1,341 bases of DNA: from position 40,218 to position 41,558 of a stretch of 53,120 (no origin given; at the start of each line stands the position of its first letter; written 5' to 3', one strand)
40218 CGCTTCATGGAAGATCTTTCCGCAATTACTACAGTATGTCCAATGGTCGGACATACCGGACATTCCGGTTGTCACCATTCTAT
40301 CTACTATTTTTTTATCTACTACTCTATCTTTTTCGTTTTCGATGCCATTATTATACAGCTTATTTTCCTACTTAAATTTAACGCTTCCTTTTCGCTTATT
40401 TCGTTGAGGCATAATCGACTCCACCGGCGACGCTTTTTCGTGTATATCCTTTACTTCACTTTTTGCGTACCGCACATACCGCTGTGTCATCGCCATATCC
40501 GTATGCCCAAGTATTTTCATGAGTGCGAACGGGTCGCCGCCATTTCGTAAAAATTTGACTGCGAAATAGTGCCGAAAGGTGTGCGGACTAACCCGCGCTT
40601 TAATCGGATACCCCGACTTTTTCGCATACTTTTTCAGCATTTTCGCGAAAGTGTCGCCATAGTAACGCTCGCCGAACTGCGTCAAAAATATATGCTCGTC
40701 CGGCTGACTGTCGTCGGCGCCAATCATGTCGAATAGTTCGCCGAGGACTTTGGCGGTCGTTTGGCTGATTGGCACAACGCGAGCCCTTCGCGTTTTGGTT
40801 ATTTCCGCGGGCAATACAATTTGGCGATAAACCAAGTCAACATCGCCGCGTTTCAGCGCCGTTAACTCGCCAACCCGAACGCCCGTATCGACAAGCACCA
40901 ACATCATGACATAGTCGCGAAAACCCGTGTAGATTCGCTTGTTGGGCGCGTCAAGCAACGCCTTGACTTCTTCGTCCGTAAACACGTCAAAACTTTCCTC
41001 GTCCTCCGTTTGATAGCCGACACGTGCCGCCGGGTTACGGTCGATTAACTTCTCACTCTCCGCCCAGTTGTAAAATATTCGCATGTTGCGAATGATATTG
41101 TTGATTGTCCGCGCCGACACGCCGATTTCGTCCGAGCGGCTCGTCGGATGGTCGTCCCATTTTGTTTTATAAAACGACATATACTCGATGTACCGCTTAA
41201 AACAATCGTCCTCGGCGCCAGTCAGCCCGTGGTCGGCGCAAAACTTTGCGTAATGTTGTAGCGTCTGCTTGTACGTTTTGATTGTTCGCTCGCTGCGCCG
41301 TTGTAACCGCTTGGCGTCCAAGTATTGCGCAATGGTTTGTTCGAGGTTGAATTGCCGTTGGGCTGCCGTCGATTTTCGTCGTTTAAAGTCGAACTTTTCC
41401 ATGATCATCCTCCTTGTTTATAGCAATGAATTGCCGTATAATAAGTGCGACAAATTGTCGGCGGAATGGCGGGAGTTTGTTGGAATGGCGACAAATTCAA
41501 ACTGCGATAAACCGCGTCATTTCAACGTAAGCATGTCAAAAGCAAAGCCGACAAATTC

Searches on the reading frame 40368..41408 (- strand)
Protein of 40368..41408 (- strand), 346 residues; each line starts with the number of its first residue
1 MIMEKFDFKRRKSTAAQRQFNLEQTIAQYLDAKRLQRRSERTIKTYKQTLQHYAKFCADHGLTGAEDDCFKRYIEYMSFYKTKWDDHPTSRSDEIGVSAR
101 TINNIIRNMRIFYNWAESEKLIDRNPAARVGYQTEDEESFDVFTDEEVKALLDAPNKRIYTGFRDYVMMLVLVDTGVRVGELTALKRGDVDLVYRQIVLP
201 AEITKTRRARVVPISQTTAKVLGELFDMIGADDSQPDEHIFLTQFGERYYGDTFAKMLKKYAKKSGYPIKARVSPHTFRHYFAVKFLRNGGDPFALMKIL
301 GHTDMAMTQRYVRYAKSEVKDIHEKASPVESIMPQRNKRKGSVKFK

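Call 31: search_protein_families(library=pfam, proteins=[window:40368-41408:-], max_evalue=0.01)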
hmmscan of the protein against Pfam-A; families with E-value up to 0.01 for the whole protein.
window:40368-41408:- (346 aa): 5 families
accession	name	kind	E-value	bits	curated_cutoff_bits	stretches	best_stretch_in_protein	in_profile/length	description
PF00589.27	Phage_integrase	-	2e-34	119.3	27.1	1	142-316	2-170/172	Phage integrase family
PF13102.12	Phage_int_SAM_5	-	1.5e-08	35.3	22.3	1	27-128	7-96/98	Phage integrase SAM-like domain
PF13495.12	Phage_int_SAM_4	-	4.1e-07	30.7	27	1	28-121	4-83/85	Phage integrase, N-terminal SAM-like domain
PF02899.23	Phage_int_SAM_1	-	9.8e-06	26.2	22.3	1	26-120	1-83/83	Phage integrase, N-terminal SAM-like domain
PF07362.18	CcdA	-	0.0027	18.4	22.4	0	14-64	15-65/71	Post-segregation antitoxin CcdA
